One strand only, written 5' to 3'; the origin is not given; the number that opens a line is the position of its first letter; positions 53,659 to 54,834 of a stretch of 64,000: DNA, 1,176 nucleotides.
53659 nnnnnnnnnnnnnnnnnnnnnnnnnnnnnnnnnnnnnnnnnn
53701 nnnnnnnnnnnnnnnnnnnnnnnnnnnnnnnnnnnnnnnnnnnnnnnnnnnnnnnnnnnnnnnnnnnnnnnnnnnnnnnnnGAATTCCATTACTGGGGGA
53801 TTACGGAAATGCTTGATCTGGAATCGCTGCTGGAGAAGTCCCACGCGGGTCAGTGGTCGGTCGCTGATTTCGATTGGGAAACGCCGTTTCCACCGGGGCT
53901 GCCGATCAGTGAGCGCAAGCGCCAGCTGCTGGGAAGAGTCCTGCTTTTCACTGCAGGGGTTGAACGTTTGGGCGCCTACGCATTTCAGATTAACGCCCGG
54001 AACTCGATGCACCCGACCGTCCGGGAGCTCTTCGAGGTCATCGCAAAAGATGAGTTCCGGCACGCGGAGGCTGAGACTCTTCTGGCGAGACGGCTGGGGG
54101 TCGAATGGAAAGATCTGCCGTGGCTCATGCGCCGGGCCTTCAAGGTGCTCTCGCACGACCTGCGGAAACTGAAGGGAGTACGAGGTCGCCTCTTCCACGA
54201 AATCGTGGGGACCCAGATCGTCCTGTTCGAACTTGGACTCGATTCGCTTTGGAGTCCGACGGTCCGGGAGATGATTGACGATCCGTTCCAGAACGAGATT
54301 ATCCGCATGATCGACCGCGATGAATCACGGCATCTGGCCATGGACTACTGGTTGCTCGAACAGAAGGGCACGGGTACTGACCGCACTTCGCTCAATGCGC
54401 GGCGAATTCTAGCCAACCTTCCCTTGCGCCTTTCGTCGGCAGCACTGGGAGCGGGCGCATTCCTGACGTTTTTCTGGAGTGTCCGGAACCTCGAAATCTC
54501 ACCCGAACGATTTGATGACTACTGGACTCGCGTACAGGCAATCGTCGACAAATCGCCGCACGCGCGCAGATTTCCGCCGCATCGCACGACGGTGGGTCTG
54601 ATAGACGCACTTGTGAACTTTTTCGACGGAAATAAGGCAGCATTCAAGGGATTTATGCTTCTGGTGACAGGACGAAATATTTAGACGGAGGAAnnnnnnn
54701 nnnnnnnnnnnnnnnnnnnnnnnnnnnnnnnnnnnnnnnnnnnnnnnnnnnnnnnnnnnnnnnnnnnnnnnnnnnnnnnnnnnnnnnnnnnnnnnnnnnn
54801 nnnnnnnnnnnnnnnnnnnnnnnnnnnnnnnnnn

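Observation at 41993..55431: Two UbiB/Coq8-like kinases and a Coq4-like protein embedded outside any quinone-biosynthesis context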

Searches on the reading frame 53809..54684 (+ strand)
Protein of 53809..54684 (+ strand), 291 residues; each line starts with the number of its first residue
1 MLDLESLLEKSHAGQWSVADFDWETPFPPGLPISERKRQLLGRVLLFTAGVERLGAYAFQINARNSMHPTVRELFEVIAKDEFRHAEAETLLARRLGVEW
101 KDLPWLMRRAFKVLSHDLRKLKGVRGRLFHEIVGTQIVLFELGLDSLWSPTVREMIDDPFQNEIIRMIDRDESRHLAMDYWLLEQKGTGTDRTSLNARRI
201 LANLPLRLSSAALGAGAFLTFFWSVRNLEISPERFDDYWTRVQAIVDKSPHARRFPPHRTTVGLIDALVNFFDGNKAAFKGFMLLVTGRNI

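Call 4: search_protein_families(library=pfam, proteins=[window:53809-54684:+], max_evalue=0.01)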
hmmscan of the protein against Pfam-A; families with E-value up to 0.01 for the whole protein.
window:53809-54684:+ (291 aa): 0 families

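Call 10: search_protein_families(library=ncbifam, proteins=[window:53809-54684:+], max_evalue=0.01)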
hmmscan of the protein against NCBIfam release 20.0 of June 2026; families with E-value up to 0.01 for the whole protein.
window:53809-54684:+ (291 aa): 0 families

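Call 21: search_solved_structures(query=window:53809-54684:+, max_evalue=10)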
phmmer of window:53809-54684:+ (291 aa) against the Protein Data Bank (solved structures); distinct sequences matched with E-value up to 10: 7.
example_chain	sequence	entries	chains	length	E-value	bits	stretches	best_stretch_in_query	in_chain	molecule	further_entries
4kvs_A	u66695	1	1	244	0.2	13.8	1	69-205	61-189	Aldehyde decarbonylase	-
2oc5_A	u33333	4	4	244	0.25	13.6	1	69-205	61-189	Hypothetical protein | Aldehyde decarbonylase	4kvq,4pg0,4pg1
4pgk_A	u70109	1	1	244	0.3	13.3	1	69-215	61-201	Aldehyde decarbonylase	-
4kvr_A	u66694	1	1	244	0.32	13.2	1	69-205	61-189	Aldehyde decarbonylase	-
9u78_A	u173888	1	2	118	0.38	12.9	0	152-177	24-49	Single Chain Protein of De Novo Designed Helix Bundles-4EH2 with KDPV Loop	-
3qhb_A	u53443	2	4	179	0.79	11.9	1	61-98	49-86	Symerythrin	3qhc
3sid_A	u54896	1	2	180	0.81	11.9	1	61-98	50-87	Symerythrin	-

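Call 33: find_homologous_proteins(query=window:53809-54684:+)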
Query window:53809-54684:+ (291 aa): 69 proteins with E <= 0.001 among 6433 candidates.
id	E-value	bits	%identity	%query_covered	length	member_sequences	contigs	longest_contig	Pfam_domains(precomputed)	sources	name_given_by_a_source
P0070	4.0e-193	658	100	100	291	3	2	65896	-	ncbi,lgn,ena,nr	ncbi:MAG: ferritin-like domain-containing protein [Chrysiogenetes bacterium]|nr:ferritin-like domain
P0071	1.8e-170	584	88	100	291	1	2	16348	-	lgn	-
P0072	4.1e-151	520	77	100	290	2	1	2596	-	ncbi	-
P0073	1.2e-144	499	74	100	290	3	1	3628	-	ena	-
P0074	4.3e-123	428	66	100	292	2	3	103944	-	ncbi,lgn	-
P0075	3.9e-120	418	65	100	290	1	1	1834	-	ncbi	-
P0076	1.5e-111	390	60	99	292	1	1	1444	-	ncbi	-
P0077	5.6e-111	388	61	100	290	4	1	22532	-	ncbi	-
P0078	3.6e-107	376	60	99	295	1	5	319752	-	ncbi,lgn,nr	ncbi:MAG: hypothetical protein KIT79_08180 [Deltaproteobacteria bacterium]|nr:hypothetical protein [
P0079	3.9e-100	353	59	92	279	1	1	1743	-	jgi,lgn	-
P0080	2.7e-66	242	44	93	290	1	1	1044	-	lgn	-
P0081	5.0e-63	231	44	100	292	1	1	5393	-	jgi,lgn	-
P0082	2.7e-54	202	42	92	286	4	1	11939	-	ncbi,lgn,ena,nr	ncbi:MAG: hypothetical protein KDH09_17585 [Chrysiogenetes bacterium]|nr:hypothetical protein [Chrys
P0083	3.1e-54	202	40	97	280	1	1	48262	-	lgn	-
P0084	1.4e-53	200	41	94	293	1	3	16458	-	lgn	-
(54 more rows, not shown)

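Call 45: predict_structure(alignment_id=A2)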
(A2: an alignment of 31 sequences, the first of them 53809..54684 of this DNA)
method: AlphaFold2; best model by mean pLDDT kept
length: 291 residues; sequences in the alignment: 31
mean_pLDDT: 89.4   pTM: 0.88
mean pLDDT of the five models: 89.4, 89.0, 88.8, 88.5, 86.1
residues with pLDDT >= 90: 166; 70-90: 120; 50-70: 5; < 50: 0
segments of 3 or more residues with pLDDT < 50: none
pLDDT, mean of each block of 10 residues (from residue 1): 92 96 90 88 95 95 93 97 98 96 94 92 86 84 89 89 95 95 90 73 76 85 82 90 94 91 89 85 74 62
secondary structure, 60 per line:
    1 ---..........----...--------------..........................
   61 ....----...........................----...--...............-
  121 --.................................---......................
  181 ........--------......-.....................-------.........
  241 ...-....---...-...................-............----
elements in order: H4-13 H35-64 H69-95 H105-119 H123-155 H159-188 H197-202 H204-224 H232-243 H245-248 H256-274 H276-287

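Call 49: fold_search(model_id=the predicted structure, library=pdb)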
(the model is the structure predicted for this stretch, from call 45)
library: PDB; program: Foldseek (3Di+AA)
matches with E <= 10: 526; with E <= 0.001: 2
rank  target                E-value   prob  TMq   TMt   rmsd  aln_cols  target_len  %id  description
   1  6sf4_A                3.6e-04  1.00  0.51  0.50   6.5       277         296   13  Apo form of the ribonucleotide reductase NrdB protein from Leeuwenhoekiella blandensis (released 2019-08-28)
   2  6sf4_B                6.3e-04  1.00  0.56  0.56   5.9       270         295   14  Apo form of the ribonucleotide reductase NrdB protein from Leeuwenhoekiella blandensis (released 2019-08-28)
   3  4n83_G                1.1e-03  1.00  0.50  0.51   6.5       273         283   11  X-ray crystal structure of Streptococcus sanguinis dimanganese(II)-NrdF (released 2014-01-08)
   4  8j4x_F                1.3e-03  1.00  0.44  0.44   9.7       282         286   13  Structure of Mycobacterium tuberculosis NrdF2:NrdIcomplex (oxidised) determined at 3 angstrom resolution (released 2024-10-09)
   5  1kgn_A                1.3e-03  1.00  0.44  0.43   9.5       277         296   12  R2F from Corynebacterium Ammoniagenes in its oxidised, Fe containing, form (released 2001-12-21)
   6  7mmp_C                1.3e-03  1.00  0.52  0.49   8.9       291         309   11  Crystal Structure of the Class Ie Ribonucleotide Reductase (released 2022-05-04)
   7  2xof_A                1.4e-03  1.00  0.54  0.47   6.8       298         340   15  Ribonucleotide reductase Y122NO2Y modified R2 subunit of E. coli (released 2010-08-25)
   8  8j4x_D                1.4e-03  1.00  0.45  0.46   9.2       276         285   12  Structure of Mycobacterium tuberculosis NrdF2:NrdIcomplex (oxidised) determined at 3 angstrom resolution (released 2024-10-09)
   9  4n83_B                1.5e-03  1.00  0.51  0.52   8.3       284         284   13  X-ray crystal structure of Streptococcus sanguinis dimanganese(II)-NrdF (released 2014-01-08)
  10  4ac8_B                1.5e-03  1.00  0.39  0.37  10.0       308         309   16  R2-like ligand binding Mn-Fe oxidase from M. tuberculosis with an organized C-terminal helix (released 2012-09-26)
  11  1r2f_B                1.6e-03  1.00  0.46  0.47  10.1       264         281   12  RIBONUCLEOTIDE REDUCTASE R2F PROTEIN FROM SALMONELLA TYPHIMURIUM (released 1999-01-13)
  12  1r2f_A                1.7e-03  1.00  0.43  0.44   9.5       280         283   11  RIBONUCLEOTIDE REDUCTASE R2F PROTEIN FROM SALMONELLA TYPHIMURIUM (released 1999-01-13)
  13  1rsr_B                1.7e-03  1.00  0.46  0.40   9.4       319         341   14  azide complex of the diferrous F208A mutant R2 subunit of ribonucleotide reductase (released 2003-12-23)
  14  8j4x_C                1.9e-03  1.00  0.44  0.45   9.7       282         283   13  Structure of Mycobacterium tuberculosis NrdF2:NrdIcomplex (oxidised) determined at 3 angstrom resolution (released 2024-10-09)
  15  4n83_A                1.9e-03  1.00  0.47  0.48   9.1       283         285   14  X-ray crystal structure of Streptococcus sanguinis dimanganese(II)-NrdF (released 2014-01-08)
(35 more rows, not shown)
